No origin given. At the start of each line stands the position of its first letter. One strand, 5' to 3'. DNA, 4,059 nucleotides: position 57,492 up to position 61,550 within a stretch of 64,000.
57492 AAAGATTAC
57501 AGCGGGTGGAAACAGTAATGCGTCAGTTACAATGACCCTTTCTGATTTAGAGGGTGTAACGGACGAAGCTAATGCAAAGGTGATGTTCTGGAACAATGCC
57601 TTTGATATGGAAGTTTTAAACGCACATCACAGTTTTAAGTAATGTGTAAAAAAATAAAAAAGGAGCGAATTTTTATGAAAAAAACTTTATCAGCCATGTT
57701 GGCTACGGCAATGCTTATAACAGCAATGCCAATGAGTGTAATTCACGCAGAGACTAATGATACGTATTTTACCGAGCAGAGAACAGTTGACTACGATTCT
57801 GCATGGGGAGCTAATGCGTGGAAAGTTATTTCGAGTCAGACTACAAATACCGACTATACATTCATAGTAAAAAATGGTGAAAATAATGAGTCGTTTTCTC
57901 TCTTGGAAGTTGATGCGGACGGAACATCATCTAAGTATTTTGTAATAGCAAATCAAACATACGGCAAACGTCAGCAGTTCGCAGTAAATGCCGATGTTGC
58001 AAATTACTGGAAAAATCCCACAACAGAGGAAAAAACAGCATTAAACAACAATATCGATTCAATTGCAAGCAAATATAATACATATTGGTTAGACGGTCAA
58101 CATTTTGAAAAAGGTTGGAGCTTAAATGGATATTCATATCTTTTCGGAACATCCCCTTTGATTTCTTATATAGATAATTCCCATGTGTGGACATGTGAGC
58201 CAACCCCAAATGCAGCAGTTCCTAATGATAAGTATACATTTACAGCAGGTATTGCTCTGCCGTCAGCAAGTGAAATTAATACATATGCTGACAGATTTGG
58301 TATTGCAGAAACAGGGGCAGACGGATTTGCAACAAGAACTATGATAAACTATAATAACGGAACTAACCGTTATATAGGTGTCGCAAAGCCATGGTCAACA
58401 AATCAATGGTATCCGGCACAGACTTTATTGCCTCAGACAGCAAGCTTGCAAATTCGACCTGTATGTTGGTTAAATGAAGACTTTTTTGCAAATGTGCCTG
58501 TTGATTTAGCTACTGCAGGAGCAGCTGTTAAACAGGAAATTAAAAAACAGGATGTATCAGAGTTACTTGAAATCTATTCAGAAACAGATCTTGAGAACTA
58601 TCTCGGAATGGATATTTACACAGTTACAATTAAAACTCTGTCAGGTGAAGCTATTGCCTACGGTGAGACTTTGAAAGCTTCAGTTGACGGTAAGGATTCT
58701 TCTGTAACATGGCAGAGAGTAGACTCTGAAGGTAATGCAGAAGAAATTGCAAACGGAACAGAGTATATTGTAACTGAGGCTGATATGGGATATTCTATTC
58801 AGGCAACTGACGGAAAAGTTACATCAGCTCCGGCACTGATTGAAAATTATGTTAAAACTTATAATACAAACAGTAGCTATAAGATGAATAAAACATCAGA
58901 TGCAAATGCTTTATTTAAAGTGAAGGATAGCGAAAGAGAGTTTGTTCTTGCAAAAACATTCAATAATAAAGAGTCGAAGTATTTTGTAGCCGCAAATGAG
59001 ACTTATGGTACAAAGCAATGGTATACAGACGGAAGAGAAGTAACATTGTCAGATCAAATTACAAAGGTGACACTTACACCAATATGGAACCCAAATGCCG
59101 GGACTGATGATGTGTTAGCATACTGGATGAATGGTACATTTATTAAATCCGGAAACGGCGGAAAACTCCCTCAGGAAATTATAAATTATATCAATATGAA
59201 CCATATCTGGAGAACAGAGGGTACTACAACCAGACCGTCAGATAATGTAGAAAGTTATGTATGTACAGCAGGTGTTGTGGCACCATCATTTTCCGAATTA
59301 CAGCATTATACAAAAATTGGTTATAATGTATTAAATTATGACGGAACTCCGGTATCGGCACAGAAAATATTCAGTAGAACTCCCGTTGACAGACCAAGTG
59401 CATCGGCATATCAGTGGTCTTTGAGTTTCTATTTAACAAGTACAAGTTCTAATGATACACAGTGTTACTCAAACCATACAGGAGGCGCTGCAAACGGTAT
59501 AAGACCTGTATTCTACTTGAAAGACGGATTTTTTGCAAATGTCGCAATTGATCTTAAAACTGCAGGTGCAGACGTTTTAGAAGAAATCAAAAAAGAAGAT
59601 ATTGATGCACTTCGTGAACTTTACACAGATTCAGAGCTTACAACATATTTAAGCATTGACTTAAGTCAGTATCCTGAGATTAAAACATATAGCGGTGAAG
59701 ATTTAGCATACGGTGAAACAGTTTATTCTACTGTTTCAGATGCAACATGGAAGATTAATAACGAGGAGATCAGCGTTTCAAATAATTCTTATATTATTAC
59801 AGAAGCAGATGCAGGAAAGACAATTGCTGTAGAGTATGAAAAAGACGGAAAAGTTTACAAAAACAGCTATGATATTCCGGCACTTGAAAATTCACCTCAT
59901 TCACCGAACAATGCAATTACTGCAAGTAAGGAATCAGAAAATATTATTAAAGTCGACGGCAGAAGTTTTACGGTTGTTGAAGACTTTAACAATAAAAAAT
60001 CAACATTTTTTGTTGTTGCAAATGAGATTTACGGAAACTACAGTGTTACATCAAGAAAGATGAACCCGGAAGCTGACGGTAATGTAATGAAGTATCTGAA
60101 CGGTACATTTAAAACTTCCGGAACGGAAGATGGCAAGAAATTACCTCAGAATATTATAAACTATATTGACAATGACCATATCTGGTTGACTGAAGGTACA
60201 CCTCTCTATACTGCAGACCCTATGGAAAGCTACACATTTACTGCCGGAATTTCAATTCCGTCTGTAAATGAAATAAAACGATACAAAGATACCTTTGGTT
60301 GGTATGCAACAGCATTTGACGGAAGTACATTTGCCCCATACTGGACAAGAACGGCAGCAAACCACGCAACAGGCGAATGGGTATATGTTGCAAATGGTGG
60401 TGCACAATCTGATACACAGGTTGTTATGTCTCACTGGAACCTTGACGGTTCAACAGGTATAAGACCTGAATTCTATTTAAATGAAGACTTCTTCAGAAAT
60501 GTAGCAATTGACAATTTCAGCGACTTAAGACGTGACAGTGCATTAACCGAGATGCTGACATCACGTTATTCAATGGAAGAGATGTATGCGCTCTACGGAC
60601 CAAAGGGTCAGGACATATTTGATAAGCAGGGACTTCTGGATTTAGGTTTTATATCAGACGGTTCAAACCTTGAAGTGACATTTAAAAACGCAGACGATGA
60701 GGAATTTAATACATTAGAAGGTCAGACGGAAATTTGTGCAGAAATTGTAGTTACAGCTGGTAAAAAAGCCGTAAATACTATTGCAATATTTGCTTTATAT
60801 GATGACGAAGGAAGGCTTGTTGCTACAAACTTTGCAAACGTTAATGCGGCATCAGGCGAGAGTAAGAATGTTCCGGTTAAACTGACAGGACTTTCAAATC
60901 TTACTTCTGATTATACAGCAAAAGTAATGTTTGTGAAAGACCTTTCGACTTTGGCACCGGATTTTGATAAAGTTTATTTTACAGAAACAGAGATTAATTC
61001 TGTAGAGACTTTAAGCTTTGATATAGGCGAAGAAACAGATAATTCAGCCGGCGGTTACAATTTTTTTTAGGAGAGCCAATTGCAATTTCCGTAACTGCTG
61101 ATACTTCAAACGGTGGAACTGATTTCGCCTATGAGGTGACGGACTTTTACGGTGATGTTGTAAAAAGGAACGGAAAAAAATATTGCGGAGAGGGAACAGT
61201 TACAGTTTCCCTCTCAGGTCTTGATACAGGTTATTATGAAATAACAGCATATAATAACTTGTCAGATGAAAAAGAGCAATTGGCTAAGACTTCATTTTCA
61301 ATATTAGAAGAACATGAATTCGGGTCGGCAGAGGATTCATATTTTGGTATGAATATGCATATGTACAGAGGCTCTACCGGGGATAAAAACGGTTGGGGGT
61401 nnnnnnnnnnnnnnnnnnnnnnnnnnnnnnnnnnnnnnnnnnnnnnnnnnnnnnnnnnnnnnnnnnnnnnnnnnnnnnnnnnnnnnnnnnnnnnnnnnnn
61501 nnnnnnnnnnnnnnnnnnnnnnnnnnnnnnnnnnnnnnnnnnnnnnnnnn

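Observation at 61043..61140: T8 tract at the junction of the 3-module protein and the hydrolase ORF; a one-base shift fuses them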

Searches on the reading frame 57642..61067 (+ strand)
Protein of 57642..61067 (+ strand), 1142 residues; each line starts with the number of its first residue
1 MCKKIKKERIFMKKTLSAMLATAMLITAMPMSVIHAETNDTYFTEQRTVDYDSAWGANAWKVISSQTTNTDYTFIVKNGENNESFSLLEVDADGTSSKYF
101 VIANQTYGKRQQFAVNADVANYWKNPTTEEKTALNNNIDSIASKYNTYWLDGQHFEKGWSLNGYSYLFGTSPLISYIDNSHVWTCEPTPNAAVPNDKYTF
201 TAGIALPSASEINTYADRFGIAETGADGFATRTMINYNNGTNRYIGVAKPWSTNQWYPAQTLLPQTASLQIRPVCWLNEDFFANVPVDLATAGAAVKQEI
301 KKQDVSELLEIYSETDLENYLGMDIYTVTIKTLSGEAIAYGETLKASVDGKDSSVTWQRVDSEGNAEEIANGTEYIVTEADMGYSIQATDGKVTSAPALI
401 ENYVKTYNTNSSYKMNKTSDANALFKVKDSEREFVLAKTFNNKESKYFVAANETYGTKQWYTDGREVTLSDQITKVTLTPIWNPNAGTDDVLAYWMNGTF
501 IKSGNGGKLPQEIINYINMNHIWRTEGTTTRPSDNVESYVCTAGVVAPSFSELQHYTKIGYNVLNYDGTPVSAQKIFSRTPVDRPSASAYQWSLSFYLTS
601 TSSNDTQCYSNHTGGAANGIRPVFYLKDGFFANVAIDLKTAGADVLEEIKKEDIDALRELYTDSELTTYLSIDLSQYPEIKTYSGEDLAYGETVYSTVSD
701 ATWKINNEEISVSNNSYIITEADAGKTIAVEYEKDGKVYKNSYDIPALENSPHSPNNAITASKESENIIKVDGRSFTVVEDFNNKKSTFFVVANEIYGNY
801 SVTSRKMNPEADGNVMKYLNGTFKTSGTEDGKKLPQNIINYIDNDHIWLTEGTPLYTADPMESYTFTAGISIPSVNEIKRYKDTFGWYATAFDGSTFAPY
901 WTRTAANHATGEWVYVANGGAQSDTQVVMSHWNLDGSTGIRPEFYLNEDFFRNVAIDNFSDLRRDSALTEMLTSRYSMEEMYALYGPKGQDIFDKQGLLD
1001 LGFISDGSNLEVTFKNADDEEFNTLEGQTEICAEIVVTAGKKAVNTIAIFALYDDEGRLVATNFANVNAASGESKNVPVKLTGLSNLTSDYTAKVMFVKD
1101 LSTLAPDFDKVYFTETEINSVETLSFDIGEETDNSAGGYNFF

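Call 6: search_protein_families(library=pfam, proteins=[window:57642-61067:+], max_evalue=0.01)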
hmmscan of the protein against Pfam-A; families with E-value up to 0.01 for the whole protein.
window:57642-61067:+ (1142 aa): 1 family
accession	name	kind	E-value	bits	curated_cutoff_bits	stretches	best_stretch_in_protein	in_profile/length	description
PF23197.1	IG_AIR9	-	0.00026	21.2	27.5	0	352-388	30-68/87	AIR9 A9 domain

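Call 43: search_protein_families(library=ncbifam, proteins=[window:57675-61067:+], max_evalue=0.1)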
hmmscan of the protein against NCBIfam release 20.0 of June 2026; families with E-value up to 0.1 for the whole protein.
window:57675-61067:+ (1131 aa): 1 family
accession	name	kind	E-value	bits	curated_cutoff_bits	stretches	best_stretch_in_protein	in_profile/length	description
NF009126.0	PRK12479.1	equivalog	0.095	11.8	518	0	714-825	188-293/299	branched-chain-amino-acid transaminase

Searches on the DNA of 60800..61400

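Call 63: search_rna_families(source=window, start=60800, end=61400, threshold=evalue, max_evalue=1)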
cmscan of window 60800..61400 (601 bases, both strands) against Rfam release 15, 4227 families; matches with E-value up to 1: 1.
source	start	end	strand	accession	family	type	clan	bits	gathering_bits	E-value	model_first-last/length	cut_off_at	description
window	60970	61017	+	RF03867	mir-4081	Gene; miRNA;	-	19.3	70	0.8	1-51/51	no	mir-4081 microRNA precursor family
